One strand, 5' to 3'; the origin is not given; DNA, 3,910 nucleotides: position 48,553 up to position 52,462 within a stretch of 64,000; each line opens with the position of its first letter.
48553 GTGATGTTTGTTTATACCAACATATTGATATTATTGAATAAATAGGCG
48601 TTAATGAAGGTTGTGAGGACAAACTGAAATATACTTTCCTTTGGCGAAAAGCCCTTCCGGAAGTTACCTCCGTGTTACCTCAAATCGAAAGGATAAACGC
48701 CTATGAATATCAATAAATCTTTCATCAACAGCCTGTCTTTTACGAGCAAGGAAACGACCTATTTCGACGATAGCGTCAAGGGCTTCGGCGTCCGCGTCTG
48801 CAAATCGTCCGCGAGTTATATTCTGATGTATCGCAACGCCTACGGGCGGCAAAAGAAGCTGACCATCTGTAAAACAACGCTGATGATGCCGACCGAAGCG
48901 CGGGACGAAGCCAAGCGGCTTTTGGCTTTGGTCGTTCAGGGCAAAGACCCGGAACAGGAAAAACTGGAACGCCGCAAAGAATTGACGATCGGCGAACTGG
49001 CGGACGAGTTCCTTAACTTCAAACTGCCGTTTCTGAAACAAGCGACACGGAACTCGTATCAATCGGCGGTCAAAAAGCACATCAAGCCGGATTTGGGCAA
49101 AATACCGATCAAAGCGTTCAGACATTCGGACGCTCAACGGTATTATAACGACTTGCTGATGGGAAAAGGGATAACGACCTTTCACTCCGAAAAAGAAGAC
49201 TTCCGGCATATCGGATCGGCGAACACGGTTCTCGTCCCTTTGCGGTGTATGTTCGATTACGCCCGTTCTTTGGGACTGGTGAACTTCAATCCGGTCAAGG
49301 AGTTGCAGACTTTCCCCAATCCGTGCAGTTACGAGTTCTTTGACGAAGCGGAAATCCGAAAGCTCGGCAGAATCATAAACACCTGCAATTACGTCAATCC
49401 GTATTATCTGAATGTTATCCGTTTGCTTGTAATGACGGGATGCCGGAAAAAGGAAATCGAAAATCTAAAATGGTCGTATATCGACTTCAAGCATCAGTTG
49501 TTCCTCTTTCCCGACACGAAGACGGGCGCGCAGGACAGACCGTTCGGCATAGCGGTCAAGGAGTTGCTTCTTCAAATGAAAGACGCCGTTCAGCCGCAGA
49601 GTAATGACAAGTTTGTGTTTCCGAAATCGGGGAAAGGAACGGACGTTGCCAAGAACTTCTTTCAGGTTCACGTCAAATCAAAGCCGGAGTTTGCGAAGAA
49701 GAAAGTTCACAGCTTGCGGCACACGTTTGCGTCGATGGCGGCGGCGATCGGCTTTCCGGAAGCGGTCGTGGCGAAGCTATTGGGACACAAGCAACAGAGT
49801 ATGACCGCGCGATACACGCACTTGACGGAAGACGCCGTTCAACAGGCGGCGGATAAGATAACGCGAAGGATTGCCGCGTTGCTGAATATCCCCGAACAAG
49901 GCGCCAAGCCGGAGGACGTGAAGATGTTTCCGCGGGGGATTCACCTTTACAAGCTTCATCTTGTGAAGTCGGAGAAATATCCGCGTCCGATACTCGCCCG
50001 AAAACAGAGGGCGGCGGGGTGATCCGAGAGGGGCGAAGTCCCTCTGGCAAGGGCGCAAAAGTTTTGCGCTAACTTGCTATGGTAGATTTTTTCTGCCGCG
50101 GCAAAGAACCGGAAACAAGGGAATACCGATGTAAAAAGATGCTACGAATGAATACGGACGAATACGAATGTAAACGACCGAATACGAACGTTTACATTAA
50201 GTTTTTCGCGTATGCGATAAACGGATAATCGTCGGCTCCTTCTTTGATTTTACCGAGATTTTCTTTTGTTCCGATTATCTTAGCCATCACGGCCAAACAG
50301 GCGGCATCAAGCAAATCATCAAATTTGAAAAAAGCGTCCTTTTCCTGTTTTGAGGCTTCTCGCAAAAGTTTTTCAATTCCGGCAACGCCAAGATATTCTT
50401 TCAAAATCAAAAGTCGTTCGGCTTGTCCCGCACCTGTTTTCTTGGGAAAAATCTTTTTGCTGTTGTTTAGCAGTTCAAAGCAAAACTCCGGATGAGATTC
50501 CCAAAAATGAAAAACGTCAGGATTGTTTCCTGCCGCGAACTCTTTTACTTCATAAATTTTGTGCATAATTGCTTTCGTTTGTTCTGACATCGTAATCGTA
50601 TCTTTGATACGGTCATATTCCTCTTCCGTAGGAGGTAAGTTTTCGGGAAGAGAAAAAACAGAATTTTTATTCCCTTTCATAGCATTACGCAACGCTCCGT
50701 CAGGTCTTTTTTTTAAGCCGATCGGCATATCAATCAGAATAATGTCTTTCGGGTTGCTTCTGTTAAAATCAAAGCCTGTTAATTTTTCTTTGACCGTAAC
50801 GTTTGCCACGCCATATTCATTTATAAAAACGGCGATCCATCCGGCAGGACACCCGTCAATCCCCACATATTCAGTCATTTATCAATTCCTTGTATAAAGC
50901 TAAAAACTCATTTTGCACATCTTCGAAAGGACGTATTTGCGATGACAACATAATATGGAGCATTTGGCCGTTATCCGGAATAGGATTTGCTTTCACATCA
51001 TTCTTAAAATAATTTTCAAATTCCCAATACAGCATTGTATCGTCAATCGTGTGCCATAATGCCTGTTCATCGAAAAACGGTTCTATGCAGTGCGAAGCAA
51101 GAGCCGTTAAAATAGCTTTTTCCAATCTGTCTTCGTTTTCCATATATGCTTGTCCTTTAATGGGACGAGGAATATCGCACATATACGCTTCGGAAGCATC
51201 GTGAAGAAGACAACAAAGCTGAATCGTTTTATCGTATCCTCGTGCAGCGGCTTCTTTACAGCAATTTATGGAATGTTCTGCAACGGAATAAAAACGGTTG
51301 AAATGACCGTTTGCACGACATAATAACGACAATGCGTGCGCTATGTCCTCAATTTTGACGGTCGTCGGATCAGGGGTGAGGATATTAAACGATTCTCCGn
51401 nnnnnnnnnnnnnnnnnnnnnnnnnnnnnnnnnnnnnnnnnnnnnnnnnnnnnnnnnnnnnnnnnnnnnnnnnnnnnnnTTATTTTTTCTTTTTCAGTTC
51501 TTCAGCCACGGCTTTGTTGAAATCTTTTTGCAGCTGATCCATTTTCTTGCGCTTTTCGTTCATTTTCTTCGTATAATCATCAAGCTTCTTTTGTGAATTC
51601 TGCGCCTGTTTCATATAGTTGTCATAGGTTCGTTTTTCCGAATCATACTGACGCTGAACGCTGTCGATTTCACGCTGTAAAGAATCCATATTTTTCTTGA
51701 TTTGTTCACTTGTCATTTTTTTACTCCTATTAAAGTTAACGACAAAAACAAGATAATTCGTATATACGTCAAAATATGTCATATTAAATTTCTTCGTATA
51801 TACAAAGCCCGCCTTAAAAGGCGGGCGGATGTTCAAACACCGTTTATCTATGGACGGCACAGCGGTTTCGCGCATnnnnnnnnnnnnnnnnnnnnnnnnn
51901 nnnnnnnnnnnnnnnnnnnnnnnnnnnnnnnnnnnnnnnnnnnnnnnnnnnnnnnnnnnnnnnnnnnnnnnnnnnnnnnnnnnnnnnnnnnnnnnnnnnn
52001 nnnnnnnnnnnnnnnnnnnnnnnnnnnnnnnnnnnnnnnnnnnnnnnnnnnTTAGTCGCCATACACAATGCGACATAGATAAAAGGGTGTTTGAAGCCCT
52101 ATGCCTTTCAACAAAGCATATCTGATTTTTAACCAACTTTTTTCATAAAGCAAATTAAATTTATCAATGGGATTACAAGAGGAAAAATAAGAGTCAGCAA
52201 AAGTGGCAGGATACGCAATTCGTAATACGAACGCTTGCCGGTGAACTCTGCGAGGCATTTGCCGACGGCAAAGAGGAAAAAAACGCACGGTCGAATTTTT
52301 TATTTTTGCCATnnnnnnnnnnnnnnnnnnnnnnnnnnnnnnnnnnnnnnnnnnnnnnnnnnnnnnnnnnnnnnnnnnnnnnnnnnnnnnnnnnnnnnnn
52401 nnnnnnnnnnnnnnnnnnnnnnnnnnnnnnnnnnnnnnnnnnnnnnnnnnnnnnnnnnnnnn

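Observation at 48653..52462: Small integrase-bounded islet with imperfect direct repeats and no tRNA target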

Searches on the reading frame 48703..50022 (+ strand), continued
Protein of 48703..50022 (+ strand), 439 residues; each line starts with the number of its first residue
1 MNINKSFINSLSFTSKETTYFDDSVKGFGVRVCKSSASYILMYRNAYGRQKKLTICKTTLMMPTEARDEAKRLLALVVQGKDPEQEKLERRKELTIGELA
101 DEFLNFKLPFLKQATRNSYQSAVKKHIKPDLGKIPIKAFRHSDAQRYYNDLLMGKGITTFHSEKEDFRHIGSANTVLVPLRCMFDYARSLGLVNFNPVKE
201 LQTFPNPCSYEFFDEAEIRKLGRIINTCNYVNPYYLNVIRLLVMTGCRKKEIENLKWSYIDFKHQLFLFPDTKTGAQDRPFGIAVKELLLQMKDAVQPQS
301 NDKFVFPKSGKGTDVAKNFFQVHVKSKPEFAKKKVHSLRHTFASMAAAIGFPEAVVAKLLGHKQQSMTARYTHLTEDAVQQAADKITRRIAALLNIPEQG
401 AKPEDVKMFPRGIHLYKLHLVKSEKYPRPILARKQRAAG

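Call 93: search_protein_families(library=phrogs, proteins=[window:48703-50022:+], max_evalue=0.001)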
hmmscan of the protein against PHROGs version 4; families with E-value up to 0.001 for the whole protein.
window:48703-50022:+ (439 aa): 6 families
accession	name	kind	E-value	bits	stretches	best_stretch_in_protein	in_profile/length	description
phrog_1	-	integration and excision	3.4e-54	186.1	1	36-394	121-455/611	integrase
phrog_216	-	integration and excision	8.5e-24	85.2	1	183-394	25-244/301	integrase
phrog_7685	-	integration and excision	8.1e-10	39.6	1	292-387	140-236/240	integrase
phrog_7269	-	integration and excision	6.7e-06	27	1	326-383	20-78/89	integrase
phrog_9208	-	integration and excision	6.6e-05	23.9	1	331-380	186-234/241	integrase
phrog_7244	-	integration and excision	9.2e-05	22.8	1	172-277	138-238/263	integrase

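Call 96: search_protein_families(library=pfam, proteins=[L119:3853-6939:+, L119:7847-8986:+, L119:9114-9533:+, L119:11443-12801:+, L121:5404-7599:+, L121:7614-9014:+, L121:9133-9549:+, L121:11255-11956:+, L121:11959-12891:+, L121:13022-14272:+], max_evalue=0.0001)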
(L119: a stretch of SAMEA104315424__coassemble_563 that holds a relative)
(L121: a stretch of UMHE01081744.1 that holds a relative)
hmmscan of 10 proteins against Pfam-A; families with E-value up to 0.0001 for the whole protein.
L119:3853-6939:+ (1028 aa): 3 families
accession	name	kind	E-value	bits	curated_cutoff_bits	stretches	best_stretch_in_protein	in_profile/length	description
PF00873.25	ACR_tran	-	2.5e-274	913.2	28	1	7-1006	2-1019/1021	AcrB/AcrD/AcrF family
PF02355.23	SecD_SecF_C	-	1.8e-11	44.2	20.5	1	339-485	35-179/189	Protein export membrane protein SecD/SecF, C-terminal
PF03176.21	MMPL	-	6.8e-06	25.7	20.5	1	333-492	141-302/333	MMPL family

L119:7847-8986:+ (379 aa): 3 families
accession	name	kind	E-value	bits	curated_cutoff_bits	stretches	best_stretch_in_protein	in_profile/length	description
PF01000.31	RNA_pol_A_bac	-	9.7e-37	126.3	33.9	1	103-218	1-119/119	RNA polymerase Rpb3/RpoA insert domain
PF03118.21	RNA_pol_A_CTD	-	8.3e-26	89.9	23.8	1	293-350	9-66/67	Bacterial RNA polymerase, alpha chain C terminal domain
PF01193.29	RNA_pol_L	-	8.1e-24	83.6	24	1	73-268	1-74/74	RNA polymerase Rpb3/Rpb11 dimerisation domain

L119:9114-9533:+ (139 aa): 1 family
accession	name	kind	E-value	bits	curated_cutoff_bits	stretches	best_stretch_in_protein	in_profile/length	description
PF01196.24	Ribosomal_L17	-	1.4e-39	135.4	27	1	20-116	1-97/97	Ribosomal protein L17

L119:11443-12801:+ (452 aa): 2 families
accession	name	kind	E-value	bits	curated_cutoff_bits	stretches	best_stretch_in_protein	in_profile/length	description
PF13173.12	AAA_14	-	1.2e-23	84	27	1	21-156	2-129/129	AAA domain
PF13635.12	DUF4143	-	2.8e-17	63.4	28.1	1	229-405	2-160/160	Domain of unknown function (DUF4143)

L121:5404-7599:+ (731 aa): 5 families
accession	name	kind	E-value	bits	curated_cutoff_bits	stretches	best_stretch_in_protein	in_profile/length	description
PF01138.27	RNase_PH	-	2.1e-62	209.7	25.5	2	32-165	2-130/130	3' exoribonuclease family, domain 1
PF03725.20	RNase_PH_C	-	4.8e-23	81.3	20.8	2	168-231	1-66/67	3' exoribonuclease family, domain 2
PF00575.29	S1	-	7e-16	58.8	22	1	639-711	1-74/74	S1 RNA binding domain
PF03726.19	PNPase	-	3.1e-14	53.6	24.6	1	267-340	5-81/81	Polyribonucleotide nucleotidyltransferase, RNA binding domain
PF00013.35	KH_1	-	1.1e-11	44.7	21.5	1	577-634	2-65/66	KH domain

L121:7614-9014:+ (466 aa): 1 family
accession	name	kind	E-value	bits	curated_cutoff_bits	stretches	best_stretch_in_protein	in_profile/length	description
PF03060.21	NMO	-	4.4e-08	33.3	28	1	187-320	166-285/331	Nitronate monooxygenase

L121:9133-9549:+ (138 aa): 1 family
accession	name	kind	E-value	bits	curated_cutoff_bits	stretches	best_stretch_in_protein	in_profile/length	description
PF01475.25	FUR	-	2e-22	80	23.1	1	18-114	2-99/121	Ferric uptake regulator family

L121:11255-11956:+ (233 aa): 0 families

L121:11959-12891:+ (310 aa): 1 family
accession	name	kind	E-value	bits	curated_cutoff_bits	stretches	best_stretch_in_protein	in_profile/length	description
PF08843.17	AbiEii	-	3.8e-25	89.7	22.5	1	38-229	8-211/238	Nucleotidyl transferase AbiEii toxin, Type IV TA system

L121:13022-14272:+ (416 aa): 0 families

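Call 97: search_protein_families(library=ncbifam, proteins=[L023:12178-12921:-, L022:9642-10820:+], max_evalue=0.00001)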
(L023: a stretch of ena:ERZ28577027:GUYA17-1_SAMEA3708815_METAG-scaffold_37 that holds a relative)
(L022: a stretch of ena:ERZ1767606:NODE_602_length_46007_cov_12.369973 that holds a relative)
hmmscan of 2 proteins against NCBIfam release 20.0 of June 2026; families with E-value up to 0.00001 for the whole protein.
L023:12178-12921:- (247 aa): 1 family
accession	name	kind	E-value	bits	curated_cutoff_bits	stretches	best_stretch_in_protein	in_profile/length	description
NF041450.1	MobP1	subfamily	8e-11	41.8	200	1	31-220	37-226/321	MobP1 family relaxase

L022:9642-10820:+ (392 aa): 1 family
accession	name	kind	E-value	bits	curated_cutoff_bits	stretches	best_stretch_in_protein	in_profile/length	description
NF041497.1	MobV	equivalog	3e-32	112.2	100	1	2-169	6-174/187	MobV family relaxase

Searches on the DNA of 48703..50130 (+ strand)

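Call 21: search_rna_families(sources=[L021, L022, L023, L024, L025], threshold=gathering)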
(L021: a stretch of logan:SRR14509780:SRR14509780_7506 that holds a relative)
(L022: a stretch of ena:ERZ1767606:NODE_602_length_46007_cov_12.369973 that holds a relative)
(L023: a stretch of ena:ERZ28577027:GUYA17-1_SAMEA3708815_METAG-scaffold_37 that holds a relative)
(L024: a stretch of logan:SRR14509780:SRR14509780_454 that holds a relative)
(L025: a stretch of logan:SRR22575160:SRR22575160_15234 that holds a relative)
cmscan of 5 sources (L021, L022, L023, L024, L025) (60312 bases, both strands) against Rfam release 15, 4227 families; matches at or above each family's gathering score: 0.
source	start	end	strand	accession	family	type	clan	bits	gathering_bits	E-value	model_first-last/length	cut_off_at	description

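Call 58: search_dna_similar(query=window:50015-50130:+, collection=plasmids, mode=distant, max_evalue=0.01, max_rows=15)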
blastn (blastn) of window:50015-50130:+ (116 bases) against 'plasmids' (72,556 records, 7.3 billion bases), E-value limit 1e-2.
No match.

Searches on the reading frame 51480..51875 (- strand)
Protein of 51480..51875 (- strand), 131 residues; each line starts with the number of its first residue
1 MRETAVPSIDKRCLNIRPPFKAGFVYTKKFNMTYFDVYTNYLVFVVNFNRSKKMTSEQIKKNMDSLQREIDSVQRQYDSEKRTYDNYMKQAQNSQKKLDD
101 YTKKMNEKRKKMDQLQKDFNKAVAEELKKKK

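Call 6: search_protein_families(library=pfam, proteins=[window:51480-51875:-], max_evalue=0.01)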
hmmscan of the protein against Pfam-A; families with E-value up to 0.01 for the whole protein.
window:51480-51875:- (131 aa): 5 families
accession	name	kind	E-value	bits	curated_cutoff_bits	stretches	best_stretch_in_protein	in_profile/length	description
PF06160.17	EzrA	-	0.00074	18.4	39.6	1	49-123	339-413/557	Septation ring formation regulator, EzrA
PF02181.28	FH2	-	0.0016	18.1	34.8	1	48-123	270-338/372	Formin Homology 2 Domain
PF14932.11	HAUS-augmin3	-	0.0018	18.2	29.4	1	52-125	71-144/260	HAUS augmin-like complex subunit 3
PF17078.10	SHE3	-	0.0035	17.5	30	1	53-129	125-198/228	SWI5-dependent HO expression protein 3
PF14362.11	DUF4407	-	0.0049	16.6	31.3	1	56-125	136-206/297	Domain of unknown function (DUF4407)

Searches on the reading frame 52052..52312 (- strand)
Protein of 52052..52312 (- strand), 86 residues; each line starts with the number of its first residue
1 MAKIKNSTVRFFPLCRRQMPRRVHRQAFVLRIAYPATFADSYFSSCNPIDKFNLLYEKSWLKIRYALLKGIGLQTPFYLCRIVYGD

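Call 6: search_protein_families(library=pfam, proteins=[window:52052-52312:-], max_evalue=0.01)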
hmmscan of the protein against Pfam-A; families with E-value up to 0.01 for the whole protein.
window:52052-52312:- (86 aa): 0 families

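Call 52: search_protein_families(library=ncbifam, proteins=[window:52052-52312:-], max_evalue=0.01)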
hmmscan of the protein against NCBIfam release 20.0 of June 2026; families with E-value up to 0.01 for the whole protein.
window:52052-52312:- (86 aa): 0 families
